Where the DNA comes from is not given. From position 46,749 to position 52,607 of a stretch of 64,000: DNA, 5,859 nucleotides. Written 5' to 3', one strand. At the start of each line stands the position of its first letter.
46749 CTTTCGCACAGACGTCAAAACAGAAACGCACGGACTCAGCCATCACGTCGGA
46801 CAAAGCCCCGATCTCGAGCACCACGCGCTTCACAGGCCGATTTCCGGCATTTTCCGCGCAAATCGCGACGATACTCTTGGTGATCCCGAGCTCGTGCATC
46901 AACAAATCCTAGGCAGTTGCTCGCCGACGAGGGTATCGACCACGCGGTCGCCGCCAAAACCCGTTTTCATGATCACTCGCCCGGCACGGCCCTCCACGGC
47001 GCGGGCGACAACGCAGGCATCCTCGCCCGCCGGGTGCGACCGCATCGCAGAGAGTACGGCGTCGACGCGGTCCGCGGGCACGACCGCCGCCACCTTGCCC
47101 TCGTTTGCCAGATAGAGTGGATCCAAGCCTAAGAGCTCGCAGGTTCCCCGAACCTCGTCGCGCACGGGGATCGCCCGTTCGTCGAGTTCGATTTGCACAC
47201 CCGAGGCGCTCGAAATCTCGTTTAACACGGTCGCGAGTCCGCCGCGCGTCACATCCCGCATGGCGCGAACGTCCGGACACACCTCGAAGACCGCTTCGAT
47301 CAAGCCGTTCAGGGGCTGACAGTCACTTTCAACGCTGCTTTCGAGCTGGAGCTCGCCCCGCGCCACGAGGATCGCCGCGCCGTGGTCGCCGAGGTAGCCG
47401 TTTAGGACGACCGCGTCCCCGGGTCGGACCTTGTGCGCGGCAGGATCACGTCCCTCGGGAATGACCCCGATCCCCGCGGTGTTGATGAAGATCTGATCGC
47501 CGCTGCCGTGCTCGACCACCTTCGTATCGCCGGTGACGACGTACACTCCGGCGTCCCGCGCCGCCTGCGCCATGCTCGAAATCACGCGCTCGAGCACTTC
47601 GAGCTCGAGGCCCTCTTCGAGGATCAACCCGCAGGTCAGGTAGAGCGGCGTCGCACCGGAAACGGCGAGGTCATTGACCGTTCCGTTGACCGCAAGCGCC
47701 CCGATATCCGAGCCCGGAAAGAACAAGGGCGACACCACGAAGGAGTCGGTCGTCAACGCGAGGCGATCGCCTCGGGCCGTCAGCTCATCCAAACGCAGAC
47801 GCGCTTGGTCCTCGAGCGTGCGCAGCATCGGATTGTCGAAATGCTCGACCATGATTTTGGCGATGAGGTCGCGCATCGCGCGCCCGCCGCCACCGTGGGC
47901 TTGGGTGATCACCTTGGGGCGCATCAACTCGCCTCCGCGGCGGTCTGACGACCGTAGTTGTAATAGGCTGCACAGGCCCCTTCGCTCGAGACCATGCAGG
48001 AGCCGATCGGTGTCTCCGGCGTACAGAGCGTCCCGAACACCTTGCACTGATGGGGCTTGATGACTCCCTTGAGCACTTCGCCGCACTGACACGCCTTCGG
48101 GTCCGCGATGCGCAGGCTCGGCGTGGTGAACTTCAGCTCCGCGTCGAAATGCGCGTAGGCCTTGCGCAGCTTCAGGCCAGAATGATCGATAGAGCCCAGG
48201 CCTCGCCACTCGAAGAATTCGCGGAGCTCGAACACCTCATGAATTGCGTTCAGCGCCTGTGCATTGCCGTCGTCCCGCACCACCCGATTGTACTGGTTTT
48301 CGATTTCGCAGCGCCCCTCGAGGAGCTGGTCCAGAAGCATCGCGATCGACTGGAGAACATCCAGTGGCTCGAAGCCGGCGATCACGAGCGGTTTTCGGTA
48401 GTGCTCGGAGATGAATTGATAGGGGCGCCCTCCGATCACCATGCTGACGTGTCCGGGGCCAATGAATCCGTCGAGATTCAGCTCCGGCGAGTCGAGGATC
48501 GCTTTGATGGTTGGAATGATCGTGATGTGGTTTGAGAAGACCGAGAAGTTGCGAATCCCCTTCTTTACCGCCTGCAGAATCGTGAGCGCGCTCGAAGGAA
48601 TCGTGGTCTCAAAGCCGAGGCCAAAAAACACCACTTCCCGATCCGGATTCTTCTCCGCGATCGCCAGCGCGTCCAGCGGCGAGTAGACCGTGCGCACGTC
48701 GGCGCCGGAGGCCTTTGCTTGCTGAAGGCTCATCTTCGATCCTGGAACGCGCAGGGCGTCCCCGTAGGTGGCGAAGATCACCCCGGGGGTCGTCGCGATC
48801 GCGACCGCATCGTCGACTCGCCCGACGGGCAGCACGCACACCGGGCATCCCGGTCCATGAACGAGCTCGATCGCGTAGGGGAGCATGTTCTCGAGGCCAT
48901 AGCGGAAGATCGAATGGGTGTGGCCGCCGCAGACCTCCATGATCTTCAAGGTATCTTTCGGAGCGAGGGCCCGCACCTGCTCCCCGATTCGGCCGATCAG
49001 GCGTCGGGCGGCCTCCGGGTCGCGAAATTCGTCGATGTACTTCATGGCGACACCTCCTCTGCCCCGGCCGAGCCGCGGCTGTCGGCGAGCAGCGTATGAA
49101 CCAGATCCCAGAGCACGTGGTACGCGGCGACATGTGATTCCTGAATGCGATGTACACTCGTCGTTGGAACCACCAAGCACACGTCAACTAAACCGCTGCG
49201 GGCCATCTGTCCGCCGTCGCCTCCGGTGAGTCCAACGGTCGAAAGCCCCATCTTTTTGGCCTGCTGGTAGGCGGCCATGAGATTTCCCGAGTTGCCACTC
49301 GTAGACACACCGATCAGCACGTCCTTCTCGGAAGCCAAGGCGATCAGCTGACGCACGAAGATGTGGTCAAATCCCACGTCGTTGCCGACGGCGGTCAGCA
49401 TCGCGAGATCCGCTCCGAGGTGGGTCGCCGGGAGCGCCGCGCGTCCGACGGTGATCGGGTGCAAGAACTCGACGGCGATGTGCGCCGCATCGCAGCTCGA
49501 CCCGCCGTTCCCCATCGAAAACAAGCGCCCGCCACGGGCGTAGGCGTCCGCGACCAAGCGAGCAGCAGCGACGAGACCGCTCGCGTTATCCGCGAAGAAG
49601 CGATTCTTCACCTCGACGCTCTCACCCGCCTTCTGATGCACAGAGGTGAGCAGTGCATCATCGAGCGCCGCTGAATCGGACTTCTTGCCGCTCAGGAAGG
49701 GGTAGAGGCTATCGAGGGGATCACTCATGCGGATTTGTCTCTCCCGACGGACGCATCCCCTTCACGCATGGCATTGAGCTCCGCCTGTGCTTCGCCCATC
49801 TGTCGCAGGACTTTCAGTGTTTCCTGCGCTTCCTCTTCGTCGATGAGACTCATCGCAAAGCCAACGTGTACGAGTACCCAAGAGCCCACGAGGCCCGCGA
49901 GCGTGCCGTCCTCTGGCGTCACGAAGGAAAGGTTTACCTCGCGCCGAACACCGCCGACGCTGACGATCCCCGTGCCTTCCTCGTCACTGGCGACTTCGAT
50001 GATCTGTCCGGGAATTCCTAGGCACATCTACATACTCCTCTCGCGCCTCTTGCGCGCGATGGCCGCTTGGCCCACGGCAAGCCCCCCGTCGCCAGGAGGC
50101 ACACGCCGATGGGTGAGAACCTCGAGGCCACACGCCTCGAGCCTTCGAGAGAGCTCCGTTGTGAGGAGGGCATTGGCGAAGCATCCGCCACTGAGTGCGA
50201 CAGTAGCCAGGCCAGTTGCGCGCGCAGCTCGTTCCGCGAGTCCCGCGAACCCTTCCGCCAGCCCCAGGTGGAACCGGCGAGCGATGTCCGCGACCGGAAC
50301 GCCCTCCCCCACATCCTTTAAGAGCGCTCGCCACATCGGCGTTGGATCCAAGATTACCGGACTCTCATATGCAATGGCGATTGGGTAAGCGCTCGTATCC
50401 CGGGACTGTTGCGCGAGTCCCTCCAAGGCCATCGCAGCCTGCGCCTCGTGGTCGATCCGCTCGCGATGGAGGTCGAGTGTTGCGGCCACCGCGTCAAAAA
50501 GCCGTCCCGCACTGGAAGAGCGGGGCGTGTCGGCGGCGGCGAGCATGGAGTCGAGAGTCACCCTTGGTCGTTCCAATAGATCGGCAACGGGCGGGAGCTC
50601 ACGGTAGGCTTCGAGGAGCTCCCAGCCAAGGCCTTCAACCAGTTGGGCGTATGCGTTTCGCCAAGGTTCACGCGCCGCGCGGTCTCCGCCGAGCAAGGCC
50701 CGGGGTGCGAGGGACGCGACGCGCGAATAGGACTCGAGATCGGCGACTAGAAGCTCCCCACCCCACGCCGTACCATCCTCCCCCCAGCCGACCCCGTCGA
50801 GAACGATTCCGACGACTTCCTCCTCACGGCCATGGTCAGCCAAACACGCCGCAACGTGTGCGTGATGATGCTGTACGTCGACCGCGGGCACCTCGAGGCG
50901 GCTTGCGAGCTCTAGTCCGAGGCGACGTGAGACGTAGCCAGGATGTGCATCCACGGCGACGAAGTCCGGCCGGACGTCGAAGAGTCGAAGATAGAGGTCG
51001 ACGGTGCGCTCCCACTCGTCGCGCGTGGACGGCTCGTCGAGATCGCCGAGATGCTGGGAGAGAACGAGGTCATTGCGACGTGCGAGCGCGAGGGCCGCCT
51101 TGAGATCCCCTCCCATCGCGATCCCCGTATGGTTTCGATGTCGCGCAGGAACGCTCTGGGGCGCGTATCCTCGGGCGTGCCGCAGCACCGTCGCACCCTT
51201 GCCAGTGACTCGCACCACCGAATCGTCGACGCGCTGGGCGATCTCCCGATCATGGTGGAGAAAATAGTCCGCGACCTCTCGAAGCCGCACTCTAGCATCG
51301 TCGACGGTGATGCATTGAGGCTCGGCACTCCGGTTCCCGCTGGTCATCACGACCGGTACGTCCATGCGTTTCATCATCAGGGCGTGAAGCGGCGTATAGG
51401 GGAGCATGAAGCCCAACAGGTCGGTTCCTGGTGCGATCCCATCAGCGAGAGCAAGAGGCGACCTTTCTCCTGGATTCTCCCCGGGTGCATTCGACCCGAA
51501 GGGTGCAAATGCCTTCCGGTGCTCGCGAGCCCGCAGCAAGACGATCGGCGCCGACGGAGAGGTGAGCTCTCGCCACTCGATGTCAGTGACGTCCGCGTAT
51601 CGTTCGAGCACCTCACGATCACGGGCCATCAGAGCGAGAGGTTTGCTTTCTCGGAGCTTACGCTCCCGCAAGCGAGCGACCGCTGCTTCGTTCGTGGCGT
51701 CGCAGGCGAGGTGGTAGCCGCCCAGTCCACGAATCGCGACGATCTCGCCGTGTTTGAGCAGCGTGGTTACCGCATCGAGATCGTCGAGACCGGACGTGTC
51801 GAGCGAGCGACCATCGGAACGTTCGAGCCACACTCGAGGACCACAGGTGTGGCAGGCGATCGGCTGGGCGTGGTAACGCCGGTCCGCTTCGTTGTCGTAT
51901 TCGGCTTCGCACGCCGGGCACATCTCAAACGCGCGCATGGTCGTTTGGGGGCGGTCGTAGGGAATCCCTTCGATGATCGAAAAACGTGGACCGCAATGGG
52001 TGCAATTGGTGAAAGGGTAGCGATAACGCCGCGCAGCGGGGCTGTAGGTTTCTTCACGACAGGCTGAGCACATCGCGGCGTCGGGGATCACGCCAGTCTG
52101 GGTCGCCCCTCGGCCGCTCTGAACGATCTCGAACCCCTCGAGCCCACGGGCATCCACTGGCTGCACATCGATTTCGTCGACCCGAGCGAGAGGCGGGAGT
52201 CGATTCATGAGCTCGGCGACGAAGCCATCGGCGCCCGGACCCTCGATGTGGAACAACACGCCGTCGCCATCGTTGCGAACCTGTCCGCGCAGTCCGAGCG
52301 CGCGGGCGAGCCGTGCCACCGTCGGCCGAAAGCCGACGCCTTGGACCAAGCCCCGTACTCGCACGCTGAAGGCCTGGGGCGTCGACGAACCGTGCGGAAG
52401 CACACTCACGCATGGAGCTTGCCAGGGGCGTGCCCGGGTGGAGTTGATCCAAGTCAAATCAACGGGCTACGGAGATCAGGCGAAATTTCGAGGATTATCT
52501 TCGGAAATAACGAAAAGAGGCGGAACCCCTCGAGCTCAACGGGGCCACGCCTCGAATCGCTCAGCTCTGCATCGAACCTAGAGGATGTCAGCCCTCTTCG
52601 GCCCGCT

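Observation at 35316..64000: Proteobacterial-style photosynthesis gene cluster in a myxobacterium-like genome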

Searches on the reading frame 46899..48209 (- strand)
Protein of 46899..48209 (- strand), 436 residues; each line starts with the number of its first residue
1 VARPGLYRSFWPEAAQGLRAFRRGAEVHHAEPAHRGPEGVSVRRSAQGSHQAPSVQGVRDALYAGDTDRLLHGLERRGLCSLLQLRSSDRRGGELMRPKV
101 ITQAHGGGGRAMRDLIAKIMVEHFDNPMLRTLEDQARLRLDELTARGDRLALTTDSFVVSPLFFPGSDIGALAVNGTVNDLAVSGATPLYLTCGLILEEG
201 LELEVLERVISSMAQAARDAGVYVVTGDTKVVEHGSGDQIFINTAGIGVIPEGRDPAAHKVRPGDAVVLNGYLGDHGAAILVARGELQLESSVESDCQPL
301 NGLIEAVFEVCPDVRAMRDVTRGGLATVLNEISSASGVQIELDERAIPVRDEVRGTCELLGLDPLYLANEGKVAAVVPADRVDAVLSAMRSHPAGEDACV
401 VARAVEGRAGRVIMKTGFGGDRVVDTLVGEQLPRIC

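Call 4: search_protein_families(library=ncbifam, proteins=[window:46899-48209:-])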
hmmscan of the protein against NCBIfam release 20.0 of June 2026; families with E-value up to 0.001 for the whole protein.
window:46899-48209:- (436 aa): 11 families
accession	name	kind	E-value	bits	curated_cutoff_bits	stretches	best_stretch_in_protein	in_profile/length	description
TIGR02124.1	hypE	equivalog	1.3e-138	461.6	251.6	1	101-436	2-332/332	hydrogenase expression/formation protein HypE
TIGR01379.1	thiL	equivalog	3.7e-24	85.3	184.15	1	128-361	20-249/320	thiamine-phosphate kinase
NF004351.0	PRK05731.1-4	equivalog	8.5e-18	64.5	324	1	166-367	71-267/321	thiamine-phosphate kinase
NF004353.0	PRK05731.2-2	equivalog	1.3e-17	63.9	301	1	161-368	46-246/311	thiamine-phosphate kinase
TIGR00476.1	selD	equivalog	8.7e-13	48.2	125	1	147-374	56-278/311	selenide, water dikinase SelD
NF004350.0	PRK05731.1-1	equivalog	8.5e-10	38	441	1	148-353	40-245/325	thiamine-phosphate kinase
NF002098.0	PRK00943.1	equivalog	7.1e-09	35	299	1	150-355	63-263/347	selenide, water dikinase SelD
TIGR01736.1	FGAM_synth_II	equivalog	2.6e-08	32.6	525.75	1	173-357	93-290/718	phosphoribosylformylglycinamidine synthase subunit PurL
TIGR04050.1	MSMEG_0567_Cter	hypoth_equivalog_domain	3e-06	26.9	312.2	1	172-353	66-232/296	MSMEG_0567/sll0787 family protein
TIGR00878.1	purM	equivalog_domain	3.2e-06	26.6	236.35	1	169-287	77-195/332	phosphoribosylformylglycinamidine cyclo-ligase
NF002290.1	PRK01213.1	equivalog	5.3e-06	24.9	648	1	174-358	94-290/723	phosphoribosylformylglycinamidine synthase subunit PurL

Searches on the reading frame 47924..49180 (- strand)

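Call 5: search_protein_families(library=ncbifam, proteins=[window:47924-49180:-])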
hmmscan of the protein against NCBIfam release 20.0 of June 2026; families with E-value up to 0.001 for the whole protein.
window:47924-49180:- (418 aa): 1 family
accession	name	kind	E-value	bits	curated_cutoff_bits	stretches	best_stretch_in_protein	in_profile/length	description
TIGR00075.1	hypD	equivalog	4.6e-153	509.5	192.8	1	46-413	4-370/372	hydrogenase formation protein HypD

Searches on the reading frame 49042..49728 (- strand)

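Call 5: search_protein_families(library=ncbifam, proteins=[window:49042-49728:-])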
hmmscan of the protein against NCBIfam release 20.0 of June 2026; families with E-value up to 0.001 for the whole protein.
window:49042-49728:- (228 aa): 14 families
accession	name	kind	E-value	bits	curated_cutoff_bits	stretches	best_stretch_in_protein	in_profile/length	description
TIGR00441.1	gmhA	equivalog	3.8e-45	153.7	209.45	1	57-210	2-153/154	D-sedoheptulose 7-phosphate isomerase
NF010546.0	PRK13936.1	equivalog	2.1e-44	151.6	276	1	29-216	6-194/197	phosphoheptose isomerase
NF001628.0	PRK00414.1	equivalog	7.9e-39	133.3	265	1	34-211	10-187/192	D-sedoheptulose 7-phosphate isomerase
NF010547.0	PRK13938.1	equivalog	2.4e-30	105.7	320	1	36-214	13-192/196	D-sedoheptulose 7-phosphate isomerase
NF008138.0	PRK10886.1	equivalog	1.4e-26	93.4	352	1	53-214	28-190/196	DnaA initiator-associating protein DiaA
NF003915.0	PRK05441.1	subfamily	2.3e-09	36.7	168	1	47-188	43-185/300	N-acetylmuramic acid 6-phosphate etherase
NF009222.0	PRK12570.1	subfamily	1.7e-08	33.7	255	1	53-183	56-187/307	N-acetylmuramic acid 6-phosphate etherase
TIGR00274.1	TIGR00274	equivalog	7.2e-08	31.8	302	1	52-187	43-179/291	N-acetylmuramic acid 6-phosphate etherase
NF002805.0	PRK02947.1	subfamily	9.4e-06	25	135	1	42-169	16-142/247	sugar isomerase domain-containing protein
NF006426.0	PRK08674.1-6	subfamily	7e-05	21.8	295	1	130-183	86-140/354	bifunctional phosphoglucose/phosphomannose isomerase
NF008458.0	PRK11337.1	equivalog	0.00017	20.7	378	1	130-185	184-239/293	MurR/RpiR family transcriptional regulator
NF040776.2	AlsR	equivalog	0.00021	20.3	400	1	130-189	172-229/279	transcriptional repressor AlsR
TIGR03127.2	RuMP_HxlB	equivalog_domain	0.00051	20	160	1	133-199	71-135/178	6-phospho-3-hexuloisomerase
NF008141.0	PRK10892.1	equivalog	0.00074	18.9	505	0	130-191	92-153/328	arabinose-5-phosphate isomerase KdsD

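Call 29: search_protein_families(library=pfam, proteins=[window:49042-49728:-], max_evalue=0.01)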
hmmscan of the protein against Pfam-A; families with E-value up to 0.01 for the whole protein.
window:49042-49728:- (228 aa): 2 families
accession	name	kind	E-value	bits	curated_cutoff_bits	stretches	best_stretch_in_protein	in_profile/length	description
PF13580.11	SIS_2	-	6.7e-22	78.4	27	1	38-169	7-138/138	SIS domain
PF01380.27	SIS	-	3.5e-08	33.7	25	1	107-194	26-113/131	SIS domain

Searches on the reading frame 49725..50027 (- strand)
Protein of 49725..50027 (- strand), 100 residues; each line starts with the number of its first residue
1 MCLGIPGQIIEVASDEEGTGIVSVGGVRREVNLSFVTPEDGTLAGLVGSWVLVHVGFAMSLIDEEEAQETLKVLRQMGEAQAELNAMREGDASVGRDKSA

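Call 67: search_protein_families(library=ncbifam, proteins=[window:49725-50027:-], max_evalue=0.001)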
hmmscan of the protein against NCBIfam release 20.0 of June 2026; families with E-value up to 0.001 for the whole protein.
window:49725-50027:- (100 aa): 3 families
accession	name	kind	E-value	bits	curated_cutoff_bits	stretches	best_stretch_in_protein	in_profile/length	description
NF007721.0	PRK10413.1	equivalog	1.6e-27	95.3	115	1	1-79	1-77/87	hydrogenase maturation factor HybG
TIGR00074.1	hypC_hupF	subfamily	2.5e-24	84.9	48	1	1-85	1-76/80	HypC/HybG/HupF family hydrogenase formation chaperone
NF007712.0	PRK10409.1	equivalog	2.2e-23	82.4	136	1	1-90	1-87/90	HypC/HybG/HupF family hydrogenase formation chaperone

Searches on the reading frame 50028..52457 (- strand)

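Call 5: search_protein_families(library=ncbifam, proteins=[window:50028-52457:-])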
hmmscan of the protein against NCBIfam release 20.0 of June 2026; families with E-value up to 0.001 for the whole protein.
window:50028-52457:- (809 aa): 30 families (the best 25 are shown)
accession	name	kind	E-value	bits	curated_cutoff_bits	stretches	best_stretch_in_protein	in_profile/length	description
TIGR00143.1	hypF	equivalog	3.8e-224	746.1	466.1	2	336-801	282-740/741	carbamoyltransferase HypF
TIGR00057.1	TIGR00057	equivalog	1.2e-15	57.2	123.2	2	227-292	11-77/202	L-threonylcarbamoyladenylate synthase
NF011009.0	PRK14435.1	equivalog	2.9e-12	46.5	119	1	29-111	3-87/90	acylphosphatase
NF011007.0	PRK14433.1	equivalog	3.3e-10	40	100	1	32-111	6-87/88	acylphosphatase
NF011010.0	PRK14436.1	equivalog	3.5e-10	40.1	117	1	32-112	8-90/91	acylphosphatase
NF010998.0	PRK14424.1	equivalog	4.6e-10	39.5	100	1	30-99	13-84/98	acylphosphatase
NF011001.0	PRK14427.1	equivalog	2.4e-09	37.5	100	1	30-105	19-96/105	acylphosphatase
NF010996.0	PRK14421.1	equivalog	2.8e-09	36.9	98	1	32-105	8-83/99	acylphosphatase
NF011023.0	PRK14452.1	equivalog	3.9e-09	36.6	113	1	30-111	22-105/107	acylphosphatase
NF011013.0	PRK14441.1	equivalog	6e-09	35.9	114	1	32-111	9-91/93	acylphosphatase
NF011004.0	PRK14430.1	equivalog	1.4e-08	35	101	1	31-111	7-88/92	acylphosphatase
NF011017.0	PRK14445.1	equivalog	1.4e-08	34.9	97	1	32-98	8-76/92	acylphosphatase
NF010999.0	PRK14425.1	equivalog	2.7e-08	33.9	106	1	28-90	6-70/94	acylphosphatase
NF011000.0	PRK14426.1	equivalog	1.9e-07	31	89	1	31-111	7-91/92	acylphosphatase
NF011012.0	PRK14440.1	equivalog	3.8e-07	30.2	103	1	31-105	6-82/90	acylphosphatase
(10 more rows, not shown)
